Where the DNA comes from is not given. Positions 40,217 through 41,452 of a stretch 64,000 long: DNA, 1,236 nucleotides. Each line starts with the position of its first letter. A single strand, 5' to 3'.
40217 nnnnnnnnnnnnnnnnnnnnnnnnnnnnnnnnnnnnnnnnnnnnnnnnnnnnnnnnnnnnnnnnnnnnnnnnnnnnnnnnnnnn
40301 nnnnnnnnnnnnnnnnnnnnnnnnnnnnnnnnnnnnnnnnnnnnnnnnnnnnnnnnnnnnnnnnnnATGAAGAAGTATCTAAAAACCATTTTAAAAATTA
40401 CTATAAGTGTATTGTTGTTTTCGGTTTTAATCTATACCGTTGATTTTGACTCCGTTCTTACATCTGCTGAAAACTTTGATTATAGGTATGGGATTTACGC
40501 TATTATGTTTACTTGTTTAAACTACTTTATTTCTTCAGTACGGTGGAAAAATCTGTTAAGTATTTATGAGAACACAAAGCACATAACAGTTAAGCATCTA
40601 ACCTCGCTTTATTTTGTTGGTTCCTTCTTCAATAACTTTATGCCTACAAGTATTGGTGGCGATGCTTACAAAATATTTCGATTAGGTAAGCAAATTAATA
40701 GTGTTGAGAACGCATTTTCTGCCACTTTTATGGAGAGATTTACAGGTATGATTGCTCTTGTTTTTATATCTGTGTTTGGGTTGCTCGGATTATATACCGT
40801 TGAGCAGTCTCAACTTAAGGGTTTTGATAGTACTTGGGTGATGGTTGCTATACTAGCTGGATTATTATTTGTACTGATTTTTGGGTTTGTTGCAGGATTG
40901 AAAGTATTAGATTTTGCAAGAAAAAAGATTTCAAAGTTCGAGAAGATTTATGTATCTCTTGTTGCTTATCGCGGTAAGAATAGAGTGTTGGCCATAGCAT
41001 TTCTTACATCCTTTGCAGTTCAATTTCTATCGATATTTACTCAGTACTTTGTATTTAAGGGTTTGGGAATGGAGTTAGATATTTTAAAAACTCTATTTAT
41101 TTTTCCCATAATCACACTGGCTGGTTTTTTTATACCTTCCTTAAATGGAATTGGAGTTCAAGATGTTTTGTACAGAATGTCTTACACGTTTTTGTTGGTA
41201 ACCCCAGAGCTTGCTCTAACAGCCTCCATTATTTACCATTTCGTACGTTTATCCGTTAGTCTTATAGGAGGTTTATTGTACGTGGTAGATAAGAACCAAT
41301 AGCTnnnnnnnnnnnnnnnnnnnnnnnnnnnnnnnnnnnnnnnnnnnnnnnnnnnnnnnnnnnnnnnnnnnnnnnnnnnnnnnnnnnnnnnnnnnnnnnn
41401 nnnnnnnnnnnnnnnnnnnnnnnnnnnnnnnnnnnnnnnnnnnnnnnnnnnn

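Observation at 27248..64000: ~37-kb co-directional glycan island with several GT-C-type polytopic membrane proteins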

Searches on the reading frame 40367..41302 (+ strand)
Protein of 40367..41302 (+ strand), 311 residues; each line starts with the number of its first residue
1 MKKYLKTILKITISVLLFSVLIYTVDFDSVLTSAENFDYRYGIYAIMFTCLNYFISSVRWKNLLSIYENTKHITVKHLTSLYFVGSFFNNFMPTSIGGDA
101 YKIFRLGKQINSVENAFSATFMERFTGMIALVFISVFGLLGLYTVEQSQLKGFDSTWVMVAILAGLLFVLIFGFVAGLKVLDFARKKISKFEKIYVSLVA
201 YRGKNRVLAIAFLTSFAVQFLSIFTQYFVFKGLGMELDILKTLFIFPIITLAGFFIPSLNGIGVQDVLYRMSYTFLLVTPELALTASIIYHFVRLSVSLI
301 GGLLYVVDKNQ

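Call 5: search_protein_families(library=pfam, proteins=[window:40367-41302:+], max_evalue=0.01)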
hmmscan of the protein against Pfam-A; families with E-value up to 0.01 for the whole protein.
window:40367-41302:+ (311 aa): 1 family
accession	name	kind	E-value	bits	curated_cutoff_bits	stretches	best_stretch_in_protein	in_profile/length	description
PF03706.18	LPG_synthase_TM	-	8.8e-43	147.3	33.4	1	8-301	2-302/302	Lysylphosphatidylglycerol synthase TM region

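Call 10: search_protein_families(library=ncbifam, proteins=[window:40367-41302:+], max_evalue=0.1)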
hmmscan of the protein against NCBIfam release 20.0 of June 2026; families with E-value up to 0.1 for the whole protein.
window:40367-41302:+ (311 aa): 3 families
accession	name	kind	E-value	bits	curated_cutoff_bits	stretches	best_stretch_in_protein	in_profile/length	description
TIGR00374.1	TIGR00374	subfamily_domain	2.1e-20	73.4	43.2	1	11-294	1-298/323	flippase-like domain-containing protein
TIGR03476.1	HpnL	subfamily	1.7e-06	27.5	195.65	1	9-289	7-298/318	putative membrane protein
NF046102.1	CellCycRegCcrZ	equivalog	0.064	12.7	400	1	18-82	169-225/260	cell cycle regulator CcrZ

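Call 40: search_protein_families(library=pfam, proteins=[L002:12016-13926:+, L002:13928-15511:+, L002:19066-21630:+, L002:11648-12013:+], max_evalue=0.1)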
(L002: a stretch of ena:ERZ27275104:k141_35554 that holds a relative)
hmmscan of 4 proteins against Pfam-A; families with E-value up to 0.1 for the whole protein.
L002:12016-13926:+ (636 aa): 0 families

L002:13928-15511:+ (527 aa): 0 families

L002:19066-21630:+ (855 aa): 3 families
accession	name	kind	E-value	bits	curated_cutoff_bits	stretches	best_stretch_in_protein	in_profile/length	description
PF02366.24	PMT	-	2.5e-19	70.3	22.7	1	478-701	3-236/245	Dolichyl-phosphate-mannose-protein mannosyltransferase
PF13231.12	PMT_2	-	1.8e-18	67.7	26.1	1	530-688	2-156/160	Dolichyl-phosphate-mannose-protein mannosyltransferase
PF04932.20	Wzy_C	-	3.4e-13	50.1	31.7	1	228-384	1-149/149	O-Antigen ligase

L002:11648-12013:+ (121 aa): 0 families

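Call 77: search_protein_families(library=pfam, proteins=[L016:20619-21254:+, L016:18328-19527:-, L058:3262-6996:+, L058:6980-7336:+, L016:5340-7604:+, L023:7682-9922:+, L030:3289-5568:+, L023:1508-3640:+, L055:4514-7897:+], max_evalue=0.01)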
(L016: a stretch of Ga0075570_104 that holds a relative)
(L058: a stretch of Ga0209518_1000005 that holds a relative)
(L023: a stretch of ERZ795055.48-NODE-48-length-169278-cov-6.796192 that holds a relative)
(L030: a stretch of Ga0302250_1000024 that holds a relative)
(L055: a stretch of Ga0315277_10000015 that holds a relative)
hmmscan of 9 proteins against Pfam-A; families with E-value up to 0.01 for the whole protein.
L016:20619-21254:+ (211 aa): 1 family
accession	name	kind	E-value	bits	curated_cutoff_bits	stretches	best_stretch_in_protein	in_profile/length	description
PF02397.22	Bac_transf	-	1.3e-52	178.3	27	1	8-205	1-178/179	Bacterial sugar transferase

L016:18328-19527:- (399 aa): 1 family
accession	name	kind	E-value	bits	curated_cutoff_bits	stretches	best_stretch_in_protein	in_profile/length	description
PF01943.22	Polysacc_synt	-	3e-15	56.8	28.2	1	8-263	4-268/274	Polysaccharide biosynthesis protein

L058:3262-6996:+ (1244 aa): 0 families

L058:6980-7336:+ (118 aa): 0 families

L016:5340-7604:+ (754 aa): 0 families

L023:7682-9922:+ (746 aa): 0 families

L030:3289-5568:+ (759 aa): 1 family
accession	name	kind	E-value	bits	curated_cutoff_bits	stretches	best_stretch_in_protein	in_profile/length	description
PF11847.13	GT-C_AftD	-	9.1e-09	34.2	26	1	81-570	51-544/661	Alpha-(1->3)-arabinofuranosyltransferase, N-terminal GT-C domain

L023:1508-3640:+ (710 aa): 0 families

L055:4514-7897:+ (1127 aa): 1 family
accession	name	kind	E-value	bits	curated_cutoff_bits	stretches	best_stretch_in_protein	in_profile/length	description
PF18915.5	DUF5667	-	5.5e-06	27.2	27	1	645-710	2-66/99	Domain of unknown function (DUF5667)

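Call 86: search_protein_families(library=ncbifam, proteins=[L002:15573-16796:+, L002:16793-17929:+, L002:17926-19056:+, L002:19066-21630:+, L002:13928-15511:+, L002:12016-13926:+], max_evalue=0.0001)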
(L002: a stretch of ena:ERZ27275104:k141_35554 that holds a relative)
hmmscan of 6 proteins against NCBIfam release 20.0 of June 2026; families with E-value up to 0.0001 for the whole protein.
L002:15573-16796:+ (407 aa): 3 families
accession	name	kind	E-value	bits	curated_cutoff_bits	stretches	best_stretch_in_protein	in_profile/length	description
NF047676.1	TeichurnBiosyTuaH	equivalog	1.1e-22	80.4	550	1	99-396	78-381/384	teichuronic acid biosynthesis protein TuaH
NF053513.1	Gtran_IagA_BgsA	equivalog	1.6e-05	24.1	460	1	250-388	181-317/333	LTA glycolipid anchor biosynthesis glycosyltransferase, IagA/BgsA family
TIGR04063.1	stp3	hypoth_equivalog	1.8e-05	23.9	442.05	1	170-334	151-319/397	TIGR04063 family PEP-CTERM/XrtA system glycosyltransferase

L002:16793-17929:+ (378 aa): 32 families (the best 25 are shown)
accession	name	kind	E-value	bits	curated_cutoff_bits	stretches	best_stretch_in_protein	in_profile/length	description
TIGR03088.1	stp2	hypoth_equivalog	6.3e-27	94.6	409.05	1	66-373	69-372/374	TIGR03088 family PEP-CTERM/XrtA system glycosyltransferase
TIGR03999.1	thiol_BshA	equivalog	2.3e-23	82.7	273.7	1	157-374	163-373/375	N-acetyl-alpha-D-glucosaminyl L-malate synthase BshA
TIGR04047.1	MSMEG_0565_glyc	hypoth_equivalog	3.7e-21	75.6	259.85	1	143-371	139-371/373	MSMEG_0565 family glycosyltransferase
NF053513.1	Gtran_IagA_BgsA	equivalog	1e-20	74.1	460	1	78-373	43-330/333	LTA glycolipid anchor biosynthesis glycosyltransferase, IagA/BgsA family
TIGR04063.1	stp3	hypoth_equivalog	1.7e-20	73.3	442.05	1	154-374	174-395/397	TIGR04063 family PEP-CTERM/XrtA system glycosyltransferase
NF049988.1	MGlcDAGSynMgs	equivalog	2.2e-18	66.8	400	1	18-374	20-387/398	alpha-monoglucosyldiacylglycerol synthase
NF038295.1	EPS_HpsP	equivalog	4.6e-18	65.4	550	1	186-374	194-387/388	hormogonium polysaccharide biosynthesis glycosyltransferase HpsP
TIGR04157.1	glyco_rSAM_CFB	subfamily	8.3e-18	64.6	400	1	156-348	189-369/406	TIGR04157 family glycosyltransferase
NF047684.1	TeichurnBiosyTuaC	equivalog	9e-18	64.4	550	1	159-374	184-389/391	teichuronic acid biosynthesis protein TuaC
NF050063.1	ProtGlycPglJ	equivalog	7.7e-17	61.5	500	1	180-315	177-307/363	N-acetylgalactosamine-N,N'-diacetylbacillosaminyl-diphospho-undecaprenol 4-alpha-N-acetylgalactosaminyltransferase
NF038255.1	exopoly_VpsD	equivalog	5.5e-15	55.1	300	1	52-374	78-379/381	VpsD family glycosyltransferase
TIGR03449.1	mycothiol_MshA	equivalog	5.8e-15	55.1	462.5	1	158-305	186-334/406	D-inositol-3-phosphate glycosyltransferase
NF046085.1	XrtY_assoc_Gly1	equivalog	2e-14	53.2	400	1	98-375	120-385/387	XrtY-associated glycosyltransferase XYAG1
NF038298.1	EPS_HpsO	equivalog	5e-14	51.9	575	1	186-335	188-349/388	hormogonium polysaccharide biosynthesis glycosyltransferase HpsO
TIGR02149.1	glgA_Coryne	subfamily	1.7e-13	50.5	302.4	1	11-311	14-320/391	glycogen synthase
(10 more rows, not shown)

L002:17926-19056:+ (376 aa): 11 families
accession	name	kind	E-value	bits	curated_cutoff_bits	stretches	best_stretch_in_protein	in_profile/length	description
TIGR04047.1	MSMEG_0565_glyc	hypoth_equivalog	2.4e-21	76.3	259.85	1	141-370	128-371/373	MSMEG_0565 family glycosyltransferase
TIGR02149.1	glgA_Coryne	subfamily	7.8e-10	38.4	302.4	1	201-312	205-314/391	glycogen synthase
NF041010.1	glycosy_Agl16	equivalog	2.6e-08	33.1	575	1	147-373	129-351/352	glycosylation protein Agl16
TIGR03449.1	mycothiol_MshA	equivalog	4.8e-08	32.3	462.5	1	201-373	221-403/406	D-inositol-3-phosphate glycosyltransferase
NF038229.1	Glyco4_Geo_Pelo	equivalog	1.4e-07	30.9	400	1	146-310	104-266/338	GPMC system family 4 glycosyltransferase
NF038295.1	EPS_HpsP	equivalog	7.5e-07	28.5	550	0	145-372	148-386/388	hormogonium polysaccharide biosynthesis glycosyltransferase HpsP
NF047880.1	glyco_SdgA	exception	2.1e-06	26.6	800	1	149-309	266-417/488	serine-aspartate repeat adhesin O-glycosyltransferase SdgA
NF041876.1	EPS_EpsE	equivalog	7e-06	25.5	400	1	186-311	199-325/389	exopolysaccharide biosynthesis GT4 family glycosyltransferase EpsE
NF038255.1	exopoly_VpsD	equivalog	1e-05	24.6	300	1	164-311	169-312/381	VpsD family glycosyltransferase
NF050056.1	ProtGlycPglH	equivalog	2.7e-05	23.4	600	1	194-302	173-273/354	GalNAc-alpha-(1->4)-GalNAc-alpha-(1->3)-diNAcBac-PP-undecaprenol alpha-1,4-N-acetyl-D-galactosaminyltransferase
TIGR04157.1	glyco_rSAM_CFB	subfamily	4.9e-05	22.5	400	0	146-306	164-325/406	TIGR04157 family glycosyltransferase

L002:19066-21630:+ (855 aa): 1 family
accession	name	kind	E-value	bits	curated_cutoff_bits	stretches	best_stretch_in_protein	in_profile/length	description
NF009784.2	PRK13279.1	equivalog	2.2e-30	105.8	567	1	474-841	8-365/539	lipid IV(A) 4-amino-4-deoxy-L-arabinosyltransferase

L002:13928-15511:+ (527 aa): 0 families

L002:12016-13926:+ (636 aa): 0 families
